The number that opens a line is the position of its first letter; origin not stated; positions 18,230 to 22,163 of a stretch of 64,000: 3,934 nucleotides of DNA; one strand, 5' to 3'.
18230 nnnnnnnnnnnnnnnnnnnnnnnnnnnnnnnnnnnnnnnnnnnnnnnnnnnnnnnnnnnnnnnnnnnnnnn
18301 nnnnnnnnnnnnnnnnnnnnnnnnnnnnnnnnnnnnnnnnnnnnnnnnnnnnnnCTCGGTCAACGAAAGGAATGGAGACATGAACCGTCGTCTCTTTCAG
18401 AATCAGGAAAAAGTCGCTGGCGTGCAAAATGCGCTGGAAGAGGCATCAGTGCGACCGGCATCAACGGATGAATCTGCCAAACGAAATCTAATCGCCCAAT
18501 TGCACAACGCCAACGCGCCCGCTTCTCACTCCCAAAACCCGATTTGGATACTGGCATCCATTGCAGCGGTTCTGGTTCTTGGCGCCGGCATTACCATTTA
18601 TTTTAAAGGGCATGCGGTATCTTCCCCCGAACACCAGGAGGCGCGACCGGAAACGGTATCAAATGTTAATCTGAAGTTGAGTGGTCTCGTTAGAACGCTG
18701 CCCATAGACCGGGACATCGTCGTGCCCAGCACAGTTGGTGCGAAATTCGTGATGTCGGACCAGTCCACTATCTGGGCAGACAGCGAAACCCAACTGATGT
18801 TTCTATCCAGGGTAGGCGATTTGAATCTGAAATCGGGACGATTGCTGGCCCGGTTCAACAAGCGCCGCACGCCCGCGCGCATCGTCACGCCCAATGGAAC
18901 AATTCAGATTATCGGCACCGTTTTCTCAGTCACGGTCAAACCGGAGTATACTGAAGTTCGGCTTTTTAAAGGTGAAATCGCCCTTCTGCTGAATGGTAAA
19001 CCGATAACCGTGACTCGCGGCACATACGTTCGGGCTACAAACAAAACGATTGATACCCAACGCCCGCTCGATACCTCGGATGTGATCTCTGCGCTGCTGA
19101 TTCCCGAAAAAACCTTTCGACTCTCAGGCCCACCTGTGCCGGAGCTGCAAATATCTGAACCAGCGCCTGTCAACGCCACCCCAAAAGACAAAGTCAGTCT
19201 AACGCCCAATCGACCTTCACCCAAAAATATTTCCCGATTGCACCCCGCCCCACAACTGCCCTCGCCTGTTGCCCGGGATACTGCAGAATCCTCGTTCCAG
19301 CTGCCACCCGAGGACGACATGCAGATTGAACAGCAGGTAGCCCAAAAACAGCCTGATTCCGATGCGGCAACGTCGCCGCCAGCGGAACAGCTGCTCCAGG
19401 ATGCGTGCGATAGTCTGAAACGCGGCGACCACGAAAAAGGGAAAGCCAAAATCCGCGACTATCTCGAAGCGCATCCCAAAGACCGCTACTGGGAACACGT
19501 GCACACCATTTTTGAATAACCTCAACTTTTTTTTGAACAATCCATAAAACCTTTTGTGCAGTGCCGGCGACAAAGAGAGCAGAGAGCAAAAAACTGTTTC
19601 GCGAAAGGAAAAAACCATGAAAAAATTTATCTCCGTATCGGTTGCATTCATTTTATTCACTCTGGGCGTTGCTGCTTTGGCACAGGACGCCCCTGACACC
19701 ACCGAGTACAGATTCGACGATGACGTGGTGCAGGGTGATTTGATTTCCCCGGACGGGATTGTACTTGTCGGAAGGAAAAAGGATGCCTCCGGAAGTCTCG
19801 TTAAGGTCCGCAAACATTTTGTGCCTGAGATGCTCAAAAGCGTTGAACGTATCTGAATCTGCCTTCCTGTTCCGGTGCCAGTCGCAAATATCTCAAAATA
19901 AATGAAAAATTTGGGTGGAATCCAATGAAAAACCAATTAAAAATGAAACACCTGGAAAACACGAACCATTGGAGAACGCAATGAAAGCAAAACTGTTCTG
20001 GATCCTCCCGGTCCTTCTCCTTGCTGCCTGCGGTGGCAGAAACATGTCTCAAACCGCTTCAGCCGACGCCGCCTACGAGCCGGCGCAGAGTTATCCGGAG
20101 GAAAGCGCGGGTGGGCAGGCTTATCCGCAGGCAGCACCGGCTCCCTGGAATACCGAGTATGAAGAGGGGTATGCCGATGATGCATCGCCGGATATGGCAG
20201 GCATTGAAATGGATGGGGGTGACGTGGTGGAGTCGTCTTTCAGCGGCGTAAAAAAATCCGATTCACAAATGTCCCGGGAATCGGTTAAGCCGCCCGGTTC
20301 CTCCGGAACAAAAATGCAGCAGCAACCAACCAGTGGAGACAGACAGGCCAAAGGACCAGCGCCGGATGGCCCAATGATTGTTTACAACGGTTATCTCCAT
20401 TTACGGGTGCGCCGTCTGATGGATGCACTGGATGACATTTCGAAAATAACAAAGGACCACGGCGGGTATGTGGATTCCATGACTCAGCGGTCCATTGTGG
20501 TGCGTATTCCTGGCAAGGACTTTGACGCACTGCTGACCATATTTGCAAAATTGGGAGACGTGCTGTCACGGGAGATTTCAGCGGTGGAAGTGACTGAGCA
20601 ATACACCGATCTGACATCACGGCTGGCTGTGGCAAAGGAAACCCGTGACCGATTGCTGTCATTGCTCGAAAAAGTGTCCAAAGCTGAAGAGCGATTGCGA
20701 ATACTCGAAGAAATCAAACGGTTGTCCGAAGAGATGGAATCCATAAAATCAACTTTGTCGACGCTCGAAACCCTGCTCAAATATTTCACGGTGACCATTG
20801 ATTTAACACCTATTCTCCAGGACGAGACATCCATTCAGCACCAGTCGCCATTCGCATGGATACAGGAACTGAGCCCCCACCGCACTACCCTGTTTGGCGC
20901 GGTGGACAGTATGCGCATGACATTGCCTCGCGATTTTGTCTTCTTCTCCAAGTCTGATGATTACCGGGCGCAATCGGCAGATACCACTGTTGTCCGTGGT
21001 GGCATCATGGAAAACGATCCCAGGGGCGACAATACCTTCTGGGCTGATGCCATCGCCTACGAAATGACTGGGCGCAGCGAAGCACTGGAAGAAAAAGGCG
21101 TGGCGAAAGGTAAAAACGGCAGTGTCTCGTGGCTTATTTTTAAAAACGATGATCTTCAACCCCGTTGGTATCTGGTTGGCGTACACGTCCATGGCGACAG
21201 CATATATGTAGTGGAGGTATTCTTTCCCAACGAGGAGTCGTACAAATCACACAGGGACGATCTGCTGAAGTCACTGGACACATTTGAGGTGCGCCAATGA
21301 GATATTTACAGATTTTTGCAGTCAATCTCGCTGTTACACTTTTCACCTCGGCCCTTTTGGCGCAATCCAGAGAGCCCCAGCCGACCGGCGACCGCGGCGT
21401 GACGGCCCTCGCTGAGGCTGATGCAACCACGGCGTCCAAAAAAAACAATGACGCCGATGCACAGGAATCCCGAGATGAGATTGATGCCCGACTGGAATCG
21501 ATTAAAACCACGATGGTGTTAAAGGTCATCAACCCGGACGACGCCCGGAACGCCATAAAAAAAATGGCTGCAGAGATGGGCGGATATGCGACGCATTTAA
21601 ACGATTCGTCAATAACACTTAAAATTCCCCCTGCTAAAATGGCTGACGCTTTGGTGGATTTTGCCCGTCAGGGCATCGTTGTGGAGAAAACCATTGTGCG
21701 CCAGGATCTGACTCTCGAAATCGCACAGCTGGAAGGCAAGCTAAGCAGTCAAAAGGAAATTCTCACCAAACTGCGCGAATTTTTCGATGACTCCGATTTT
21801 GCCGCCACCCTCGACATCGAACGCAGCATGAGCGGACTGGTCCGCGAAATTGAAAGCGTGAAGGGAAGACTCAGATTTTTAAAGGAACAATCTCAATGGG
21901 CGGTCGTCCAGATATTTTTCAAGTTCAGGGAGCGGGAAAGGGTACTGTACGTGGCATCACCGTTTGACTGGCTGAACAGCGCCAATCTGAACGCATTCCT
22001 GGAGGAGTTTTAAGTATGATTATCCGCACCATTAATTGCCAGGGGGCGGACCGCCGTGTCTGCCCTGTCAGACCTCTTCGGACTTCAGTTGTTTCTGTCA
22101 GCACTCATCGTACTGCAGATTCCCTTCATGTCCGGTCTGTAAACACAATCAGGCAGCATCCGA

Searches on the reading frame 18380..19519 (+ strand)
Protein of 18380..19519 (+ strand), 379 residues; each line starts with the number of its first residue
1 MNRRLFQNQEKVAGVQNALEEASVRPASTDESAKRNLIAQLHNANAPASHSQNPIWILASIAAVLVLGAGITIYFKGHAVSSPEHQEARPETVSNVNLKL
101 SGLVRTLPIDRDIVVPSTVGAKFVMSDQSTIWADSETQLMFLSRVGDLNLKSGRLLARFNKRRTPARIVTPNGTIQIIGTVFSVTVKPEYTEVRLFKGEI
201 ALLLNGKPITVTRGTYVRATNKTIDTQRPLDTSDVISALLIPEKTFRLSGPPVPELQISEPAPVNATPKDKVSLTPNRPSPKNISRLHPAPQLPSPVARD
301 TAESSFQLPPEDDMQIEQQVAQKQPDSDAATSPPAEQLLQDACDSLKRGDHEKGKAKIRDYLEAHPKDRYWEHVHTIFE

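Call 46: search_protein_families(library=pfam, proteins=[window:18380-19519:+], max_evalue=0.001)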
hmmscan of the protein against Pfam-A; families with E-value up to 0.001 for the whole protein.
window:18380-19519:+ (379 aa): 1 family
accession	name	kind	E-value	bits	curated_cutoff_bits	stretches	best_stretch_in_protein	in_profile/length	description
PF04773.18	FecR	-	2.5e-09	37.9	24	1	114-200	4-96/97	FecR protein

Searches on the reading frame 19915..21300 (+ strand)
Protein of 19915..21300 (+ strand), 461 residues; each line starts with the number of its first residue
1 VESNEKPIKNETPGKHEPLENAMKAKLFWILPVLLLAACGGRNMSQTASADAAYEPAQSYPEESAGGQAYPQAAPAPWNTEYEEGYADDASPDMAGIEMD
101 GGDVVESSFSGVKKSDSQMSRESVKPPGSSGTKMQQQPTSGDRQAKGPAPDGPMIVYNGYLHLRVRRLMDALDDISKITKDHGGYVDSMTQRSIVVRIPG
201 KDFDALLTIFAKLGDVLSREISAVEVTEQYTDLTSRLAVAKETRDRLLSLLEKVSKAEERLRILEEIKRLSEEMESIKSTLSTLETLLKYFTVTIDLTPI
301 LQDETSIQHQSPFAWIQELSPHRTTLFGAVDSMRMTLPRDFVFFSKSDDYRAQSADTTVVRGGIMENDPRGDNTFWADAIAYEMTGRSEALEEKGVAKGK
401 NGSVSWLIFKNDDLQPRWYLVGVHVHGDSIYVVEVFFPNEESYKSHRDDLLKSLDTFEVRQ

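Call 46: search_protein_families(library=pfam, proteins=[window:19915-21300:+], max_evalue=0.001)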
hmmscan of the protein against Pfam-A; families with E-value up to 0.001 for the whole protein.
window:19915-21300:+ (461 aa): 1 family
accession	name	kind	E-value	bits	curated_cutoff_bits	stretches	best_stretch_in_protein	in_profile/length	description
PF14257.11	DUF4349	-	2.3e-32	112.5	27.7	1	154-299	2-156/213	Domain of unknown function (DUF4349)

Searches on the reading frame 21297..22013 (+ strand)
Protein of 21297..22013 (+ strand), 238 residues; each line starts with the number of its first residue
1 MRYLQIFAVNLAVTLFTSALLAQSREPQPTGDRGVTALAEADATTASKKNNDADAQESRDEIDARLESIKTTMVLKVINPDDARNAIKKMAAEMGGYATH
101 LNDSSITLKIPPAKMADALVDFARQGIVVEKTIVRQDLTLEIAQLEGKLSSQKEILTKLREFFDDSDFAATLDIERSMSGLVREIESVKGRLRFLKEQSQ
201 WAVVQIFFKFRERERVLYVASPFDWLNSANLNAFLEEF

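Call 46: search_protein_families(library=pfam, proteins=[window:21297-22013:+], max_evalue=0.001)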
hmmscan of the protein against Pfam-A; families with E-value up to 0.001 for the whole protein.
window:21297-22013:+ (238 aa): 1 family
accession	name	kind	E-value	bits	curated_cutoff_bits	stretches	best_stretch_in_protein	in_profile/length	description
PF14257.11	DUF4349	-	1.7e-17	64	27.7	1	72-208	8-154/213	Domain of unknown function (DUF4349)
